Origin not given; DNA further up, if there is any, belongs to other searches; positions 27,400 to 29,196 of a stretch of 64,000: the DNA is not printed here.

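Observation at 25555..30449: Glycoconjugate locus pairing a B12-binding radical SAM enzyme with UGDH, a GT4 glycosyltransferase and an acetyltransferase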

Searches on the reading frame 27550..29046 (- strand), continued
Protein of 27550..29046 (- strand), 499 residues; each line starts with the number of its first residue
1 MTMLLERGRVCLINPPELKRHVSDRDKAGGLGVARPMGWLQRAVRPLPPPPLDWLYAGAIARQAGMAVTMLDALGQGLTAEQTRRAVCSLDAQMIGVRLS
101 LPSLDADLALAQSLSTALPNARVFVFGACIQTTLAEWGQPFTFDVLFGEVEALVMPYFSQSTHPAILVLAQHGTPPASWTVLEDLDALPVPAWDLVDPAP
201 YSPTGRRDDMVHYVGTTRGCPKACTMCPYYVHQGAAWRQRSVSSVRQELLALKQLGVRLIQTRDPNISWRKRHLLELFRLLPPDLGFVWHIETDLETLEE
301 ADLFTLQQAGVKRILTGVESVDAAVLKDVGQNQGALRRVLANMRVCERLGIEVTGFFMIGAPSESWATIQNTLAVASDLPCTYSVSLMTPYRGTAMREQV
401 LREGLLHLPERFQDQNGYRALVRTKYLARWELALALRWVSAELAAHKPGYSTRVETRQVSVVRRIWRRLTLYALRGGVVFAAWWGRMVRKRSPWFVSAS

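Call 69: search_protein_families(library=ncbifam, proteins=[L019:14868-15959:-, L019:13315-14832:+, L005:6994-8532:+, L031:11616-12752:+, L040:11642-12826:+, L019:16682-18547:-, L019:15440-16618:-], max_evalue=1e-8)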
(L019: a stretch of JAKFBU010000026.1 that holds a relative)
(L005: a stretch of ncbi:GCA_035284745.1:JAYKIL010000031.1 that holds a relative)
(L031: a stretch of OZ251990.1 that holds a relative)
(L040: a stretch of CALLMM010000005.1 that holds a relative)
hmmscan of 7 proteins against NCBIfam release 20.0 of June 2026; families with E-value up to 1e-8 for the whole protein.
L019:14868-15959:- (363 aa): 10 families
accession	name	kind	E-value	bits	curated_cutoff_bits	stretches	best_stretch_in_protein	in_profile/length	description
TIGR03025.1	EPS_sugtrans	subfamily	1.1e-76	258.9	295.55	1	175-361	254-443/445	exopolysaccharide biosynthesis polyprenyl glycosylphosphotransferase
TIGR03023.1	WcaJ_sugtrans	equivalog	5.1e-65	220.5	410.75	1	175-360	259-450/453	undecaprenyl-phosphate glucose phosphotransferase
TIGR03013.1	EpsB_2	subfamily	4.3e-56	190.9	393.35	1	176-362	252-442/443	TIGR03013 family XrtA/PEP-CTERM system glycosyltransferase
TIGR03022.1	WbaP_sugtrans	subfamily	3.9e-53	181.3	403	2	251-361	346-454/456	undecaprenyl-phosphate galactose phosphotransferase WbaP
NF052601.1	undeca_RfbP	equivalog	2.9e-44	151.2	330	2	251-357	132-236/244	undecaprenyl-phosphate galactose phosphotransferase family protein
NF050817.1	PolSacchBiosHfsE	equivalog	1.2e-41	142.9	750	1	177-356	270-459/467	polysaccharide biosynthesis protein HfsE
NF041877.1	EPS_EpsZ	equivalog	1e-40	139.7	800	1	176-361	263-457/459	exopolysaccharide biosynthesis polyisoprenyl-phosphate hexose-1-phosphate transferase EpsZ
NF007518.0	PRK10124.1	equivalog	3e-35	121.9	684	1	176-351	271-452/464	undecaprenyl-phosphate glucose phosphotransferase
NF011751.0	PRK15204.1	equivalog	9.4e-33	113.5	907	1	250-357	365-470/476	undecaprenyl-phosphate galactose phosphotransferase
NF045514.1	glycotran_HepC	equivalog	1.3e-25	90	140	1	175-287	113-211/220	heterocyst development glycosyltransferase HepC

L019:13315-14832:+ (505 aa): 4 families
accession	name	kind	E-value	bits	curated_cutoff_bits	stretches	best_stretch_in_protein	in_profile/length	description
NF058658.1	Oglyco_Wzx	exception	2.9e-14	53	720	1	6-371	9-356/478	O-glycosylation flippase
NF050818.1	PolSacchBiosHfsF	equivalog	3.5e-11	42.8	700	1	25-470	20-455/468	polysaccharide biosynthesis protein HfsF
TIGR02900.1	spore_V_B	equivalog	9.7e-11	41.1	372.3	0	18-119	12-114/488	stage V sporulation protein B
TIGR01695.1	murJ_mviN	equivalog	1.2e-09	37.4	235.55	1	255-476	259-489/506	murein biosynthesis integral membrane protein MurJ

L005:6994-8532:+ (512 aa): 0 families

L031:11616-12752:+ (378 aa): 23 families
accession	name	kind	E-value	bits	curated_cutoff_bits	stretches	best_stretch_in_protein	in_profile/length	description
TIGR04311.1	rSAM_Geo_metal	subfamily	1.6e-37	129.6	400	1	48-242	2-197/423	radical SAM/SPASM family putative metalloenzyme maturase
TIGR04317.1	W_rSAM_matur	equivalog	2.5e-33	115.6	380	1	49-354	4-315/349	tungsten cofactor oxidoreductase radical SAM maturase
TIGR02109.1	PQQ_syn_pqqE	equivalog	9e-23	80.8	381.35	1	46-358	4-308/358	pyrroloquinoline quinone biosynthesis protein PqqE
TIGR02668.1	moaA_archaeal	equivalog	3.3e-19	69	325.25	1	51-265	12-216/303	GTP 3',8-cyclase MoaA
TIGR02666.1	moaA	equivalog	1.6e-18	66.8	284.05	1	53-226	14-189/336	GTP 3',8-cyclase MoaA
TIGR04321.1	spiroSPASM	subfamily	3.8e-18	65.5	250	1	25-226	207-412/510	spiro-SPASM protein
TIGR04546.1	rSAM_ahbC_deAc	equivalog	7.4e-18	64.5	650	1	53-167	43-157/390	12,18-didecarboxysiroheme deacetylase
TIGR03962.1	mycofact_rSAM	equivalog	8.4e-18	64.6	265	1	48-223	11-177/339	mycofactocin radical SAM maturase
NF050035.1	rSAM_WgK_link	exception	8.7e-18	64.4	650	1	46-186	6-145/367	radical SAM/SPASM peptide maturase WgkB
NF001199.0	PRK00164.2-1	equivalog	1e-17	64.2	231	1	50-221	13-177/308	GTP 3',8-cyclase MoaA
TIGR04347.1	pseudo_SAM_Halo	equivalog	1.3e-17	64.1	525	1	52-195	41-182/390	TIGR04347 family pseudo-SAM/SPASM protein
TIGR04133.1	rSAM_w_lipo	hypoth_equivalog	1.4e-16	60.4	425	1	50-170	25-145/350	TIGR04133 family radical SAM/SPASM protein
TIGR04054.1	rSAM_NirJ1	equivalog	6.9e-16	57.8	650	1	39-204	26-189/387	putative heme d1 biosynthesis radical SAM protein NirJ1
TIGR04545.1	rSAM_ahbD_hemeb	equivalog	1.1e-15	57.9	500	1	53-168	4-117/339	heme b synthase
NF033640.1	N_Twi_rSAM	subfamily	4.2e-15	55.7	170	0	34-191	96-272/398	twitch domain-containing radical SAM protein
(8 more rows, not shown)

L040:11642-12826:+ (394 aa): 23 families
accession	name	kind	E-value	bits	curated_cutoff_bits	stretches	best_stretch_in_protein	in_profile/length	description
TIGR04311.1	rSAM_Geo_metal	subfamily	8.2e-41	140.4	400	1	51-244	2-196/423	radical SAM/SPASM family putative metalloenzyme maturase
TIGR04317.1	W_rSAM_matur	equivalog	2.3e-34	119.1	380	1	53-230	5-179/349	tungsten cofactor oxidoreductase radical SAM maturase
TIGR02666.1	moaA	equivalog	5.1e-19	68.4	284.05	1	55-236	13-196/336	GTP 3',8-cyclase MoaA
TIGR03962.1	mycofact_rSAM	equivalog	1.1e-18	67.5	265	1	54-228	14-179/339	mycofactocin radical SAM maturase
TIGR04321.1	spiroSPASM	subfamily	2.2e-18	66.2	250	1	32-230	211-413/510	spiro-SPASM protein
NF050035.1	rSAM_WgK_link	exception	5.2e-18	65.2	650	1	47-190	4-146/367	radical SAM/SPASM peptide maturase WgkB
TIGR02668.1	moaA_archaeal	equivalog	9.8e-18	64.2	325.25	1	53-264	11-212/303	GTP 3',8-cyclase MoaA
TIGR02109.1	PQQ_syn_pqqE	equivalog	2.7e-17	62.7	381.35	1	49-356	4-303/358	pyrroloquinoline quinone biosynthesis protein PqqE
NF001199.0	PRK00164.2-1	equivalog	3.7e-17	62.4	231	1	53-225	13-178/308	GTP 3',8-cyclase MoaA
TIGR04054.1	rSAM_NirJ1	equivalog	2.6e-16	59.2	650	1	33-210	16-192/387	putative heme d1 biosynthesis radical SAM protein NirJ1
TIGR04546.1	rSAM_ahbC_deAc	equivalog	5.8e-15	55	650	1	52-213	39-191/390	12,18-didecarboxysiroheme deacetylase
TIGR04347.1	pseudo_SAM_Halo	equivalog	2.3e-14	53.5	525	1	41-228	27-205/390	TIGR04347 family pseudo-SAM/SPASM protein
NF033640.1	N_Twi_rSAM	subfamily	6.7e-14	51.8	170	0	39-190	98-268/398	twitch domain-containing radical SAM protein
TIGR04545.1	rSAM_ahbD_hemeb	equivalog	1.3e-13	51.1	500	1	55-173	3-119/339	heme b synthase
TIGR04055.1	rSAM_NirJ2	equivalog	1.7e-13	50.9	500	1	57-197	5-139/326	putative heme d1 biosynthesis radical SAM protein NirJ2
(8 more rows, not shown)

L019:16682-18547:- (621 aa): 14 families
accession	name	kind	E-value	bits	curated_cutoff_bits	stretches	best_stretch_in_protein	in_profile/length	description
TIGR03589.1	PseB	equivalog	3.3e-55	187.3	407.75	1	280-563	4-278/324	UDP-N-acetylglucosamine 4,6-dehydratase (inverting)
TIGR04130.1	FnlA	equivalog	1.4e-40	139.2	730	1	283-551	7-269/337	UDP-N-acetylglucosamine 4,6-dehydratase/5-epimerase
TIGR03025.1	EPS_sugtrans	subfamily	1.6e-29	103.5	295.55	1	15-258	2-241/445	exopolysaccharide biosynthesis polyprenyl glycosylphosphotransferase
TIGR03023.1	WcaJ_sugtrans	equivalog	1.1e-23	84.2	410.75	1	15-258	2-246/453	undecaprenyl-phosphate glucose phosphotransferase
TIGR01179.1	galE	equivalog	2.2e-21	76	262.3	1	282-450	1-180/332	UDP-glucose 4-epimerase GalE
TIGR03022.1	WbaP_sugtrans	subfamily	7e-15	55.2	403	1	14-245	3-229/456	undecaprenyl-phosphate galactose phosphotransferase WbaP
NF007956.0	PRK10675.1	subfamily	6.7e-13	48.5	394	1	282-406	2-124/338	UDP-glucose 4-epimerase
TIGR01214.1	rmlD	equivalog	1.1e-12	47.7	224.05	1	282-407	1-101/285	dTDP-4-dehydrorhamnose reductase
TIGR01181.1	dTDP_gluc_dehyt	equivalog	5.1e-12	45.5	365.1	1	282-408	1-127/321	dTDP-glucose 4,6-dehydratase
TIGR02622.1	CDP_4_6_dhtase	equivalog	6.7e-12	45.2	278.45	1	280-415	4-138/352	CDP-glucose 4,6-dehydratase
TIGR04180.1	EDH_00030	hypoth_equivalog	2.4e-10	40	475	1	283-408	1-123/297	NAD-dependent 4,6-dehydratase LegB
TIGR03466.1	HpnA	hypoth_equivalog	7.5e-10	38.2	367.65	1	282-419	2-126/327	hopanoid-associated sugar epimerase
TIGR03013.1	EpsB_2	subfamily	7.7e-10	38.4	393.35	1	16-213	3-193/443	TIGR03013 family XrtA/PEP-CTERM system glycosyltransferase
NF007582.0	PRK10217.1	equivalog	9.3e-09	34.8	698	0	281-408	2-123/355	dTDP-glucose 4,6-dehydratase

L019:15440-16618:- (392 aa): 7 families
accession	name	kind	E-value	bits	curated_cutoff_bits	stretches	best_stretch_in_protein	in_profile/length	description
TIGR03588.1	PseC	equivalog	1.4e-110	369.8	423.5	1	9-385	2-378/380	UDP-4-amino-4,6-dideoxy-N-acetyl-beta-L-altrosamine transaminase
NF008658.2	PRK11658.1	equivalog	1.2e-108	363.2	631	1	7-387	3-377/379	UDP-4-amino-4-deoxy-L-arabinose aminotransferase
NF008687.0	PRK11706.1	equivalog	2.3e-72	243.8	375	1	9-386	2-373/375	dTDP-4-amino-4,6-dideoxygalactose transaminase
TIGR04181.1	NHT_00031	hypoth_equivalog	1.1e-65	221.9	420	1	9-366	1-357/359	LegC family aminotransferase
TIGR02379.1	ECA_wecE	subfamily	1.1e-57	195.6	434.85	1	9-384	2-372/376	dTDP-4-amino-4,6-dideoxy-D-glucose transaminase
TIGR04427.1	PLP_DesI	equivalog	7.8e-52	176.7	650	1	25-386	39-382/390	dTDP-4-dehydro-6-deoxyglucose aminotransferase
NF011936.0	PRK15407.1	equivalog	1.4e-48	165.7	423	1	4-386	32-435/440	lipopolysaccharide biosynthesis protein RfbH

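Call 71: list_cluster_members(proteins=[P0001])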
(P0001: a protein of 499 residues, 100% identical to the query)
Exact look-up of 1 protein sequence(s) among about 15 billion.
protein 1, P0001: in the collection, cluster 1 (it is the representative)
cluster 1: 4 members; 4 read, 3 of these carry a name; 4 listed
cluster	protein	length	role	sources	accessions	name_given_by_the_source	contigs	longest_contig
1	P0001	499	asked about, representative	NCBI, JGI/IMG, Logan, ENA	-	-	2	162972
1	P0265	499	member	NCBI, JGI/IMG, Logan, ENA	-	hypothetical protein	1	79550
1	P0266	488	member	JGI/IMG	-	hypothetical protein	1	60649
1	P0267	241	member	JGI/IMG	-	radical SAM superfamily enzyme YgiQ (UPF0313 family)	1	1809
